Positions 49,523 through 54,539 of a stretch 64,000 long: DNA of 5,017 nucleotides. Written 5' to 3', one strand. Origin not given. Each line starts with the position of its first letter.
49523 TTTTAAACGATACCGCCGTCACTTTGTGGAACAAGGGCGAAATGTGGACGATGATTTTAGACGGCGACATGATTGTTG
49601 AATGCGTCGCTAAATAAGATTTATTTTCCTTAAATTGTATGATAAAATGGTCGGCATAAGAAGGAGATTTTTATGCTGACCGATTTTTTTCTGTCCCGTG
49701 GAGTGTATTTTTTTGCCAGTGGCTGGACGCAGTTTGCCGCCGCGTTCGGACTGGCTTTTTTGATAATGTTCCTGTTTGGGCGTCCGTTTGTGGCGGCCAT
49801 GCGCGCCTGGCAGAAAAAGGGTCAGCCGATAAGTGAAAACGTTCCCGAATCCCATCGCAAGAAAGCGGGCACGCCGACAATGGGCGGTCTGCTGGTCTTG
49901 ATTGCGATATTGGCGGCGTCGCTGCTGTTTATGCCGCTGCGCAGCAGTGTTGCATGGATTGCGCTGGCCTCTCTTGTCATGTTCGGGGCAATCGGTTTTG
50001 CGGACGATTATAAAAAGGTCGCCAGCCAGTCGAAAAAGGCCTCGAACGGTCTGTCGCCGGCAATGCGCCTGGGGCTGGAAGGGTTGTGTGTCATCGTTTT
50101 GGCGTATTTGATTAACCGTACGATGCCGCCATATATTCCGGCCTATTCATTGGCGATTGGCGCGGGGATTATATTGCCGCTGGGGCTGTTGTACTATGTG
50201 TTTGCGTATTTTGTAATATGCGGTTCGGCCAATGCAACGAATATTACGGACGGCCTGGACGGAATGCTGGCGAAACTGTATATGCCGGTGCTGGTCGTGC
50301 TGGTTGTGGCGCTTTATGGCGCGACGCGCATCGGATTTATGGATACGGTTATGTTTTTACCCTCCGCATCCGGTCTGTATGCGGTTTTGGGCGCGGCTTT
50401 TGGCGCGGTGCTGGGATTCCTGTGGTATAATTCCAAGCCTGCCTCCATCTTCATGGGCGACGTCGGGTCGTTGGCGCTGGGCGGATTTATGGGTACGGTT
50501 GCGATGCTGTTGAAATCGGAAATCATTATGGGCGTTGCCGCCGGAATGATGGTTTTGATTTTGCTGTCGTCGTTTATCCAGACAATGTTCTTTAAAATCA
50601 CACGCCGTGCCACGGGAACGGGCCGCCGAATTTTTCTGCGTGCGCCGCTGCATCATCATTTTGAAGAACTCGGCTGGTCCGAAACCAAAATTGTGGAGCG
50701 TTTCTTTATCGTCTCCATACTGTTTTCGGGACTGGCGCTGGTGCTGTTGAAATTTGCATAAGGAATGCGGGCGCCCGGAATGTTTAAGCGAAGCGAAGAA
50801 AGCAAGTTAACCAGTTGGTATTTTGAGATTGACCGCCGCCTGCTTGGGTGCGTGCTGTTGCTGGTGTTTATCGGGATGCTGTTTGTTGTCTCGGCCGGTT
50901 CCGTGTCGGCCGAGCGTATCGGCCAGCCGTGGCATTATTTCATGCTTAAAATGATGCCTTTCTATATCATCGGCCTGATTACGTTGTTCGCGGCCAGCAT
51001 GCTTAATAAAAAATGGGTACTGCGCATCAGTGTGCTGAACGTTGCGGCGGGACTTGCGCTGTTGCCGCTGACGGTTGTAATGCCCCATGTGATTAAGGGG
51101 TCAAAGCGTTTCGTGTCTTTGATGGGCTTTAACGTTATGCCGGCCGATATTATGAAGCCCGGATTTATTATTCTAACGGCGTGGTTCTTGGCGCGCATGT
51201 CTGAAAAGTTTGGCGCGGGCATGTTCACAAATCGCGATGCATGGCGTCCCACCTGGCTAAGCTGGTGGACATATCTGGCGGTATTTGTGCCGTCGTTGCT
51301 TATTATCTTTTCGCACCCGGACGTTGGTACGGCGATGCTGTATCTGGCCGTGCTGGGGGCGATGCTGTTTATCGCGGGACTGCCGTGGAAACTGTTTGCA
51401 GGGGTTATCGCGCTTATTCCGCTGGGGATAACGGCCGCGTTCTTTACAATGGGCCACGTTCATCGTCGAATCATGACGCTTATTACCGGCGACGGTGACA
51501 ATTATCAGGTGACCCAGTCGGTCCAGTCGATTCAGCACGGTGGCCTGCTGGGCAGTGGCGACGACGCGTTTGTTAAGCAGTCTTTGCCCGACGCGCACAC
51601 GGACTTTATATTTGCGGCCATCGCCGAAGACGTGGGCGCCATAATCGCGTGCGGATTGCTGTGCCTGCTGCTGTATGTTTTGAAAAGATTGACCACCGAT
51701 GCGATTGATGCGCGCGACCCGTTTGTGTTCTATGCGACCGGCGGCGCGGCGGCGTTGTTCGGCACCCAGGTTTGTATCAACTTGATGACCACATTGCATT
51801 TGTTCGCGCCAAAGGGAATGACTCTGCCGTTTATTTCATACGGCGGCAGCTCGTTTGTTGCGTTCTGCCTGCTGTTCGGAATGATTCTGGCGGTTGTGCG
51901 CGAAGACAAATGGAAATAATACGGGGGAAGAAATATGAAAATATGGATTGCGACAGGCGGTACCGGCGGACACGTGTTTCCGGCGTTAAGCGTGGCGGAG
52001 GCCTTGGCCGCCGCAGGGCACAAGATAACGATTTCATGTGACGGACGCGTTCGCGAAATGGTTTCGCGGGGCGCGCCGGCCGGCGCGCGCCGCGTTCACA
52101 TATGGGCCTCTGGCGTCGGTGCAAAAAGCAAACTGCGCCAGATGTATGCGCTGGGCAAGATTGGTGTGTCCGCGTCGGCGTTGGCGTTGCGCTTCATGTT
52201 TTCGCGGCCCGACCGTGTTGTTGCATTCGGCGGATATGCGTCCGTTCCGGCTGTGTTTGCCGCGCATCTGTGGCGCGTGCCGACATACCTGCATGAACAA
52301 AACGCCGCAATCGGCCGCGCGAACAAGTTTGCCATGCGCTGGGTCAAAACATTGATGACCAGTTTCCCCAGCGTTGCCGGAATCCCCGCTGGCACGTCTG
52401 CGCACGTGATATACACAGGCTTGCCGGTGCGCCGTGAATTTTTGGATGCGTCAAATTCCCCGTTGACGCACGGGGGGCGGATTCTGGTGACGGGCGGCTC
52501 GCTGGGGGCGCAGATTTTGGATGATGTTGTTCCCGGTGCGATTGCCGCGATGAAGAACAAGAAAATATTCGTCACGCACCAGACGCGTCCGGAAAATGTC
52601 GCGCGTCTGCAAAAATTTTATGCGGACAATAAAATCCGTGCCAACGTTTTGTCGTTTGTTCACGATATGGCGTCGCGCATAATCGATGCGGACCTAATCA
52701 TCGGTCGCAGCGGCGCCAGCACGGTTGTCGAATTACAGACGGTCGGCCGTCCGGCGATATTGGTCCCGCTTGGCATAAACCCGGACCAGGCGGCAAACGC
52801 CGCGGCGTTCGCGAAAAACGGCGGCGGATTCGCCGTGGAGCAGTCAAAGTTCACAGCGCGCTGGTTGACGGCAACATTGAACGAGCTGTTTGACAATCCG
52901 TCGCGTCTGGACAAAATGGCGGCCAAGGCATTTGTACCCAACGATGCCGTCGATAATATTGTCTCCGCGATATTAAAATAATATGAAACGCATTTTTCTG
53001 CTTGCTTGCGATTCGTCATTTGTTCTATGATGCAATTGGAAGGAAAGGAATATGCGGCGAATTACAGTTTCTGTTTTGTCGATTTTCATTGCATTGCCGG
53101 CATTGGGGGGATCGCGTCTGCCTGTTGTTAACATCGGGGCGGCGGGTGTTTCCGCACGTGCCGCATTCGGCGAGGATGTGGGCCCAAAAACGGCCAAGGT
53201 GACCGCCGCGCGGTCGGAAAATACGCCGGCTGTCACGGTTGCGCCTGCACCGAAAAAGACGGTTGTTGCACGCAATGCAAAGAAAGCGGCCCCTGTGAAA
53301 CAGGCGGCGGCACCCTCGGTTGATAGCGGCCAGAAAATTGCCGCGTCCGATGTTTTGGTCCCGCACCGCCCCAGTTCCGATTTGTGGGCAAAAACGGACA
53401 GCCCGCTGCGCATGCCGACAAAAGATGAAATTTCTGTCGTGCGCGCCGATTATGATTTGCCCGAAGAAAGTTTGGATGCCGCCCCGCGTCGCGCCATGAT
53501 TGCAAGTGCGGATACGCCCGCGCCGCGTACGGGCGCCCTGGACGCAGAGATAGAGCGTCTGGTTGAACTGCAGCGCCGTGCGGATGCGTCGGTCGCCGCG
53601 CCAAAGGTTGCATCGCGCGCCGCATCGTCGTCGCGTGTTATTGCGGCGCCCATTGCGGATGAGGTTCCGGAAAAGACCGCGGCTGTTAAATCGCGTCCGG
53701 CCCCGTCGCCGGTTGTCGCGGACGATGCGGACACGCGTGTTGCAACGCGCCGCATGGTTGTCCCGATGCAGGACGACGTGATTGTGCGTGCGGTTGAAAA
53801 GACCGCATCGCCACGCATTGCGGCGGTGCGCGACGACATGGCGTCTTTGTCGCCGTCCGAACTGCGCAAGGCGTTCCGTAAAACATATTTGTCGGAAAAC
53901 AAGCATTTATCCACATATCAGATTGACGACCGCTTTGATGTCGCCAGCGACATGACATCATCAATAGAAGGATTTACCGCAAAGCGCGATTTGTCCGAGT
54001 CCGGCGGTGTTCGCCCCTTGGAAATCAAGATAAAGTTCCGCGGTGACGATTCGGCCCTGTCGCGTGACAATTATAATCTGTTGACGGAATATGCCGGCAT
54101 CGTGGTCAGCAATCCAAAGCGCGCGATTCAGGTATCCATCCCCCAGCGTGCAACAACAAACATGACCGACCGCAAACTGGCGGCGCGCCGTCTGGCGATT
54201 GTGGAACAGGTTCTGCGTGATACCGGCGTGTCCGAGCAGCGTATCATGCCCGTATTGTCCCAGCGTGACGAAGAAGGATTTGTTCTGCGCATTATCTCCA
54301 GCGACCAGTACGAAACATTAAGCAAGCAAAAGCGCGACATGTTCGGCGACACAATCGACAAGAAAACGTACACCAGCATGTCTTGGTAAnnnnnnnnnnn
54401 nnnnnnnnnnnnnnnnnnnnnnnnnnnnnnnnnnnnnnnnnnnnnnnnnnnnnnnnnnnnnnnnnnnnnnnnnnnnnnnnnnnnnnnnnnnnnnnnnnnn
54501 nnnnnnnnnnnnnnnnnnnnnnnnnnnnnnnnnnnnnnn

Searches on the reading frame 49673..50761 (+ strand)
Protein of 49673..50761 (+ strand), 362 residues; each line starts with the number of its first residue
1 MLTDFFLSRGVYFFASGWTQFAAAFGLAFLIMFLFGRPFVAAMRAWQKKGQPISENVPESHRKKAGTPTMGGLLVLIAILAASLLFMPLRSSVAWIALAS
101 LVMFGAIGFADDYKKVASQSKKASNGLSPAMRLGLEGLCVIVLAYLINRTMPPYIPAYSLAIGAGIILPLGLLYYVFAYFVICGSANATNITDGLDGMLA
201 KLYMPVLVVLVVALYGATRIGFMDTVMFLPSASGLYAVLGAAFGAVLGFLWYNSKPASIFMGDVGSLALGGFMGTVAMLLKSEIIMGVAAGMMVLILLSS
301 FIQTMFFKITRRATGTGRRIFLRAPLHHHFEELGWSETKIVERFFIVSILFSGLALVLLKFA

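Call 66: search_protein_families(library=pfam, proteins=[window:49673-50761:+], max_evalue=0.0001)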
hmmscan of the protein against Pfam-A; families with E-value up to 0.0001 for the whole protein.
window:49673-50761:+ (362 aa): 2 families
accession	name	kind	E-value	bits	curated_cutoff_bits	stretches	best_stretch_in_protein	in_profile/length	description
PF00953.26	Glycos_transf_4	-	9.8e-28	97.6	27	1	95-280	2-159/160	Glycosyl transferase family 4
PF10555.14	MraY_sig1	-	5.7e-05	22.8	20.1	0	64-74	1-11/13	Phospho-N-acetylmuramoyl-pentapeptide-transferase signature 1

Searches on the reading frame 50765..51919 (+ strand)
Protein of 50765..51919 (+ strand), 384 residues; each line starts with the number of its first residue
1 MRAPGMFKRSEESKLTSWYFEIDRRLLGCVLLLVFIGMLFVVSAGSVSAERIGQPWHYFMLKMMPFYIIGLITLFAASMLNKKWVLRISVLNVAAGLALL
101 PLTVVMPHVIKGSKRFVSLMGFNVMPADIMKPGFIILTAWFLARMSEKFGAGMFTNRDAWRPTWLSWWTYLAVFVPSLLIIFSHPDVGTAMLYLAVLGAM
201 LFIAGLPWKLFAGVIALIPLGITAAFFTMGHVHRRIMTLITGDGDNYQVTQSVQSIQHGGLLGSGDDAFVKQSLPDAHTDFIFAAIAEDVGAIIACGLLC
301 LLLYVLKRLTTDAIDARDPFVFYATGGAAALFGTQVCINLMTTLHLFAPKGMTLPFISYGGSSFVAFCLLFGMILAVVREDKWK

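Call 66: search_protein_families(library=pfam, proteins=[window:50765-51919:+], max_evalue=0.0001)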
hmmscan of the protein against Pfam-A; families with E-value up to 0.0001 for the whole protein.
window:50765-51919:+ (384 aa): 1 family
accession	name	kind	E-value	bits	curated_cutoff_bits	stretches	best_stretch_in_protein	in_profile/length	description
PF01098.24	FTSW_RODA_SPOVE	-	1.6e-61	208.7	26.4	1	26-381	4-354/356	Cell cycle protein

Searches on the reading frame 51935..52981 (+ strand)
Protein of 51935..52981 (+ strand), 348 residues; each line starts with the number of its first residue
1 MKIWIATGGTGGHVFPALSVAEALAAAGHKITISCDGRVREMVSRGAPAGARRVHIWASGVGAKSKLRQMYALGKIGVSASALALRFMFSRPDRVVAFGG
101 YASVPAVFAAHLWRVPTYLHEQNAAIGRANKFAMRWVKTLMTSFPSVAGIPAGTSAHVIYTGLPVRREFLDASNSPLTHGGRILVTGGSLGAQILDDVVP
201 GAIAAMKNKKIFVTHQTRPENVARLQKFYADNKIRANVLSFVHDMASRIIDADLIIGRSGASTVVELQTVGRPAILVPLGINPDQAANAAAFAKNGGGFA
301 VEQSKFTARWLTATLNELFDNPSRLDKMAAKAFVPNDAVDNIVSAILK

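Call 66: search_protein_families(library=pfam, proteins=[window:51935-52981:+], max_evalue=0.0001)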
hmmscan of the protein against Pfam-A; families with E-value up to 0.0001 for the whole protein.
window:51935-52981:+ (348 aa): 3 families
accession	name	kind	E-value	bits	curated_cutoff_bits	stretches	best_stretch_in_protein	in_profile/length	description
PF04101.22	Glyco_tran_28_C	-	1.1e-34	120.3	22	1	183-332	2-154/166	Glycosyltransferase family 28 C-terminal domain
PF03033.26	Glyco_transf_28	-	4e-24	85.7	26.2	1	3-140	1-137/139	Glycosyltransferase family 28 N-terminal domain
PF13579.12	Glyco_trans_4_4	-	1.7e-06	28.9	29.7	1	17-138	7-114/158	Glycosyl transferase 4-like domain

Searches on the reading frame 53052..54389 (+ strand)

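Call 66: search_protein_families(library=pfam, proteins=[window:53052-54389:+], max_evalue=0.0001)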
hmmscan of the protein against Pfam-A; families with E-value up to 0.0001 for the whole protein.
window:53052-54389:+ (445 aa): 0 families

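Call 78: search_protein_families(library=pfam, proteins=[window:53052-54389:+], max_evalue=0.001)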
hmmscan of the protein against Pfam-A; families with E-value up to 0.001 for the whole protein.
window:53052-54389:+ (445 aa): 0 families

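Call 102: search_protein_families(library=pfam, proteins=[window:53052-54389:+], max_evalue=0.1)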
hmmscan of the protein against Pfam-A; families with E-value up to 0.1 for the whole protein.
window:53052-54389:+ (445 aa): 1 family
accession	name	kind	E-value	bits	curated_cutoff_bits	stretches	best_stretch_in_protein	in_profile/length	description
PF06698.16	DUF1192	-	0.089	13.4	25.5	0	160-183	29-52/58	Protein of unknown function (DUF1192)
